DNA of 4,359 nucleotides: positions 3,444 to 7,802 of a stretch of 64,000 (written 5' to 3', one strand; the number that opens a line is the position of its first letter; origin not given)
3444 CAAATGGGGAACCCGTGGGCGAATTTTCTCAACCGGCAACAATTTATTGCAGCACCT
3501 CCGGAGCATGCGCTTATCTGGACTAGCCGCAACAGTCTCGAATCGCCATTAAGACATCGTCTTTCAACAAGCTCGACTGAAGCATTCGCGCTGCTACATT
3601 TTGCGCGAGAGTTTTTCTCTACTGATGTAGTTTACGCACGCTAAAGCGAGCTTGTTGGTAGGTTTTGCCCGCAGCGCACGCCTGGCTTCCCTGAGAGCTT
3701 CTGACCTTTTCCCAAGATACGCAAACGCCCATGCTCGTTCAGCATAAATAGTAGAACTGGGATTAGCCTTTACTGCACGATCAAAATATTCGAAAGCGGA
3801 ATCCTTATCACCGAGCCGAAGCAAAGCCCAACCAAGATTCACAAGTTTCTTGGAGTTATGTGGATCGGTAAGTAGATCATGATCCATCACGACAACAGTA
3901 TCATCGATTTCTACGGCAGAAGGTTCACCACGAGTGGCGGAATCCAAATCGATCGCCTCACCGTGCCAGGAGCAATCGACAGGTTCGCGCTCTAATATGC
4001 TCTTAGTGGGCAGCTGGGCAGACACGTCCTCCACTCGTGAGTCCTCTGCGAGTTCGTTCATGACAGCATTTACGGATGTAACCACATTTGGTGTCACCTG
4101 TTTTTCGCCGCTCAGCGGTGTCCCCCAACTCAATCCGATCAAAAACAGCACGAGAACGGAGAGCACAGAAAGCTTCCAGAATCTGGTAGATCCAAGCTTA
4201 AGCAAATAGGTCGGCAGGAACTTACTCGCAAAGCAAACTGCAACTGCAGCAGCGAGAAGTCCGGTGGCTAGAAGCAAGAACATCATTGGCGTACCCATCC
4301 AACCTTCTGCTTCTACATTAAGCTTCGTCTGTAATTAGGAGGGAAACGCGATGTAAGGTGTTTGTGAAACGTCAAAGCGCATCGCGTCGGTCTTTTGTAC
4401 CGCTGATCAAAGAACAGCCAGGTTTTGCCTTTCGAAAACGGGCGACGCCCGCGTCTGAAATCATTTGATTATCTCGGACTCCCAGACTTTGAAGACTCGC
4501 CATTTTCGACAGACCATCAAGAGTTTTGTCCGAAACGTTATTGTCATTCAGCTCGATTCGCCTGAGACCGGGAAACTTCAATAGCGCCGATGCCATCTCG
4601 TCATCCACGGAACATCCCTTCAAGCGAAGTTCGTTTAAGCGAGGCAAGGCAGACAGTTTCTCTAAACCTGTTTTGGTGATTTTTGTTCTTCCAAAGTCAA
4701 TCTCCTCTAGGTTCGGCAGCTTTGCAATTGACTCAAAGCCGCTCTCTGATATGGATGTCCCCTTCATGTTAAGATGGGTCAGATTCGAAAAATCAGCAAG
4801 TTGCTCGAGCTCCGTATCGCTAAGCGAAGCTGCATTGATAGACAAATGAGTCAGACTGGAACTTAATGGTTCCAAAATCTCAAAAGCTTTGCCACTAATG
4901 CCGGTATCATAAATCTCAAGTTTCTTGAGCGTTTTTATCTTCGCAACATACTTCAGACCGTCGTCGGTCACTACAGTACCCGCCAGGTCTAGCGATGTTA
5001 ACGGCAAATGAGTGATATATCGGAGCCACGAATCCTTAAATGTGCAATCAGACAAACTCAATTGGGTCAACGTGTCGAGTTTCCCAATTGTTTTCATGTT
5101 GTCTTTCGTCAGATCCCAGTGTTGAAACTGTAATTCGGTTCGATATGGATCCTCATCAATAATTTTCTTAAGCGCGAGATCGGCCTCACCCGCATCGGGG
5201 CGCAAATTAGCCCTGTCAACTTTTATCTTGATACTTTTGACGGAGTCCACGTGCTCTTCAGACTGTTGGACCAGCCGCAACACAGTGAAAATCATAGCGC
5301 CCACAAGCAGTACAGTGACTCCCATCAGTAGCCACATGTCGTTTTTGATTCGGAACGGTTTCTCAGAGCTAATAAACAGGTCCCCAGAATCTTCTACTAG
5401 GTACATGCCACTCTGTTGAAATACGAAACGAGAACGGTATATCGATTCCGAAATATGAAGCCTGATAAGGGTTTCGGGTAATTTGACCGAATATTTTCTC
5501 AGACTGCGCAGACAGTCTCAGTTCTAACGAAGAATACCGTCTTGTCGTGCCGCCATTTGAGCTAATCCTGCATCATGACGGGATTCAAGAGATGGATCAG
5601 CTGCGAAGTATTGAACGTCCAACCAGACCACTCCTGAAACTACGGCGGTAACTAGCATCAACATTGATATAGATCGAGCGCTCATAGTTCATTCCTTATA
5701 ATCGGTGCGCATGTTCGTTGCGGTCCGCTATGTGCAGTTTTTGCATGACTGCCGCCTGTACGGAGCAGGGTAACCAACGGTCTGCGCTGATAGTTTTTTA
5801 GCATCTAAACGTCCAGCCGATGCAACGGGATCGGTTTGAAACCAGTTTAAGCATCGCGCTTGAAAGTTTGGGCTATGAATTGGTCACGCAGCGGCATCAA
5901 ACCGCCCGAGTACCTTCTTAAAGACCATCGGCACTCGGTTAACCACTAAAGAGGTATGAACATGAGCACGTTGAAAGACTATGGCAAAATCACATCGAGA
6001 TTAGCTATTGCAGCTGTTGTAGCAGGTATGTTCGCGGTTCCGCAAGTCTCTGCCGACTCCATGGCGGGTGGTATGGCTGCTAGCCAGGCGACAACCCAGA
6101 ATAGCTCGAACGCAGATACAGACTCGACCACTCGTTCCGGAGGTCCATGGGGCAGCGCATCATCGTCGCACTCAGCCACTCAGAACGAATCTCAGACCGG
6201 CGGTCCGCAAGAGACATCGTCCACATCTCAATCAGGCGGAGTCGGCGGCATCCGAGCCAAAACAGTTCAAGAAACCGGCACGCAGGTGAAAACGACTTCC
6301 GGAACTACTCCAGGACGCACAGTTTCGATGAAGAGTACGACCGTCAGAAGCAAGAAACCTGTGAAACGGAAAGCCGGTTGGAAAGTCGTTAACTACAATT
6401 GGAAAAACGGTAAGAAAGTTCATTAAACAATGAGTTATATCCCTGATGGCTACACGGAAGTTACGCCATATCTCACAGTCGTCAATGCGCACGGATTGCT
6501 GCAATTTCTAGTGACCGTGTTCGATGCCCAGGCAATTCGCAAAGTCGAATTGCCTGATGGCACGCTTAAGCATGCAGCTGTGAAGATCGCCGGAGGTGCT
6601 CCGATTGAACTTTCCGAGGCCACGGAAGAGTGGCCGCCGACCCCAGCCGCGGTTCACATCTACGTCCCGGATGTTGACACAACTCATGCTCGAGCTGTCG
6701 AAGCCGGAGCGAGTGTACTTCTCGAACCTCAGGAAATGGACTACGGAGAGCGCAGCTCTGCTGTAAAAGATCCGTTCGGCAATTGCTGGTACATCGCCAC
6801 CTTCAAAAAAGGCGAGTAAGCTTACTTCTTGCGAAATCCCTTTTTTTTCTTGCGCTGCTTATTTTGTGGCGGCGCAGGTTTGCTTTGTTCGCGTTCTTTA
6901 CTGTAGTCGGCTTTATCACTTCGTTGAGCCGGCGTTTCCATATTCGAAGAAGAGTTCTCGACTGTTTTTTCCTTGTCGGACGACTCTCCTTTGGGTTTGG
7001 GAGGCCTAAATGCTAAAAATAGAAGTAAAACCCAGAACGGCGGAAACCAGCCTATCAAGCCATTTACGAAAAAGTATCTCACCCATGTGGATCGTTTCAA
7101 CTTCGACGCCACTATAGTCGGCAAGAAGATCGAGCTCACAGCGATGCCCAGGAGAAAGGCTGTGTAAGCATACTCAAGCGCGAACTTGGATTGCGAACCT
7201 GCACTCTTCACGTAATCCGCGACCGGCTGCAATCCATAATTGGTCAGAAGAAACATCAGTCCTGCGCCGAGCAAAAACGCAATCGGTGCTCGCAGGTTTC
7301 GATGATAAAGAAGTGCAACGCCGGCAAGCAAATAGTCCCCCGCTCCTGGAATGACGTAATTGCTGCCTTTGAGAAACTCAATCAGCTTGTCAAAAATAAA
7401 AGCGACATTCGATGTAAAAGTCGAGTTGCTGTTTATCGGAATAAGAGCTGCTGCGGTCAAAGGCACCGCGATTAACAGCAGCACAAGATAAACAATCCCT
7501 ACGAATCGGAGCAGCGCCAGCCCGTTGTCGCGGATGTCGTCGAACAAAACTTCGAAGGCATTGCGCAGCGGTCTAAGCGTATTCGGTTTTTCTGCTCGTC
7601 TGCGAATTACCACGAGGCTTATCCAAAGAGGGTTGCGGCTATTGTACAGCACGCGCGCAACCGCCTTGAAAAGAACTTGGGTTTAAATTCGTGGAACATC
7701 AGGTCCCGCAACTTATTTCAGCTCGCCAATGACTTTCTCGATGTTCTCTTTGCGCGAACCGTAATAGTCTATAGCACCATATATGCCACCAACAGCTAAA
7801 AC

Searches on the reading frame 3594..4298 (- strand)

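Call 10: search_protein_families(library=pfam, proteins=[window:3594-4298:-], max_evalue=0.001)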
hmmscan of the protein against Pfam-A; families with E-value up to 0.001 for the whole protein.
window:3594-4298:- (234 aa): 8 families
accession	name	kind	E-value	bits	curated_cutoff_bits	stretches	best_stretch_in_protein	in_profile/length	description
PF07719.23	TPR_2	-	1.5e-11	43.9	27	1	152-181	4-33/34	Tetratricopeptide repeat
PF00515.34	TPR_1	-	1.2e-08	34.9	27.8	1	152-181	4-33/34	Tetratricopeptide repeat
PF13181.12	TPR_8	-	1.5e-08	34.6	25.7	1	153-181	5-33/34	Tetratricopeptide repeat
PF13428.12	TPR_14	-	7.4e-08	32.8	23.5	1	154-186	6-38/44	Tetratricopeptide repeat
PF13432.12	TPR_16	-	1.5e-06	29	32.7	1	152-182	34-64/65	Tetratricopeptide repeat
PF13174.12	TPR_6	-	1.9e-05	25.4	26.3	1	152-182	3-33/33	Tetratricopeptide repeat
PF13424.12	TPR_12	-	7.2e-05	23.3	30.1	0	152-178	48-74/77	Tetratricopeptide repeat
PF13374.12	TPR_10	-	0.0003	21.2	27.5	0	153-176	6-29/42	Tetratricopeptide repeat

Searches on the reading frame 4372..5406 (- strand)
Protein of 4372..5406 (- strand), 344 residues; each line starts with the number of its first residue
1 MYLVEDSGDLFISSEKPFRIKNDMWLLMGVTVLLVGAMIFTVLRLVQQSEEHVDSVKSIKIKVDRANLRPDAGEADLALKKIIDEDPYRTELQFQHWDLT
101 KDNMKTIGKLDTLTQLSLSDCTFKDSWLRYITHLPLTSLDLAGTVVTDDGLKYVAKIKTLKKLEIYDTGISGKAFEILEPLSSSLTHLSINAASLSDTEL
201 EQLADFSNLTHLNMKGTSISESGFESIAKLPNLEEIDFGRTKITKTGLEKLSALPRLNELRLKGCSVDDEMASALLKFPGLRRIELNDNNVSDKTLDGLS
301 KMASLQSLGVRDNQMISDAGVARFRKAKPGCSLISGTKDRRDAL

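Call 10: search_protein_families(library=pfam, proteins=[window:4372-5406:-], max_evalue=0.001)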
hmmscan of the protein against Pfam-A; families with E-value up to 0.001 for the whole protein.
window:4372-5406:- (344 aa): 7 families
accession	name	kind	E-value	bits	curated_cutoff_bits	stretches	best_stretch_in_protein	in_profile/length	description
PF13516.12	LRR_6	-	1.4e-13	50.2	23.4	0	136-155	5-24/24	Leucine Rich repeat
PF12799.13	LRR_4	-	1.1e-11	45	27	1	208-246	2-39/44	Leucine Rich repeats (2 copies)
PF24758.1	LRR_At5g56370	-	4.1e-11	43.4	27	0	250-314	32-97/227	FBD-associated F-box protein At5g56370, LRR repeats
PF13855.12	LRR_8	-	1.3e-10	41.3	27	0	274-314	20-60/61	Leucine rich repeat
PF23598.1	LRR_14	-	2.2e-09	37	40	0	226-318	88-182/353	Leucine-rich repeat region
PF00560.39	LRR_1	-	1.3e-07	30.8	20.6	0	208-230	1-23/23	Leucine Rich Repeat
PF25013.1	LRR_Zer-1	-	2.7e-06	28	27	0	107-189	4-89/137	Zer-1-like, Leucine-rich repeats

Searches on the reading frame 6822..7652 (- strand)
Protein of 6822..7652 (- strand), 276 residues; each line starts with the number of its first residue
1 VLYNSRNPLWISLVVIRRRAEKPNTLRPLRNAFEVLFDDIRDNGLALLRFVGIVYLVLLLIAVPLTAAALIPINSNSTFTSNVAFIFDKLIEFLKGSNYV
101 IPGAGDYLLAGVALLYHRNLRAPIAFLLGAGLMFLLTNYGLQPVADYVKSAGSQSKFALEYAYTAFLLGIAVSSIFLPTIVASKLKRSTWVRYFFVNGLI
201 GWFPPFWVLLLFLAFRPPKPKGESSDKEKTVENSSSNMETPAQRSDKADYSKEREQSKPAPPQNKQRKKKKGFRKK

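Call 10: search_protein_families(library=pfam, proteins=[window:6822-7652:-], max_evalue=0.001)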
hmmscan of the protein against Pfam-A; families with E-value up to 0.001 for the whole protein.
window:6822-7652:- (276 aa): 1 family
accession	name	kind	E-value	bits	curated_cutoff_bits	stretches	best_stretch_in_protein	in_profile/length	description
PF14373.11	Imm_superinfect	-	4.2e-05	23.8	27.9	1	176-215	3-42/42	Superinfection immunity protein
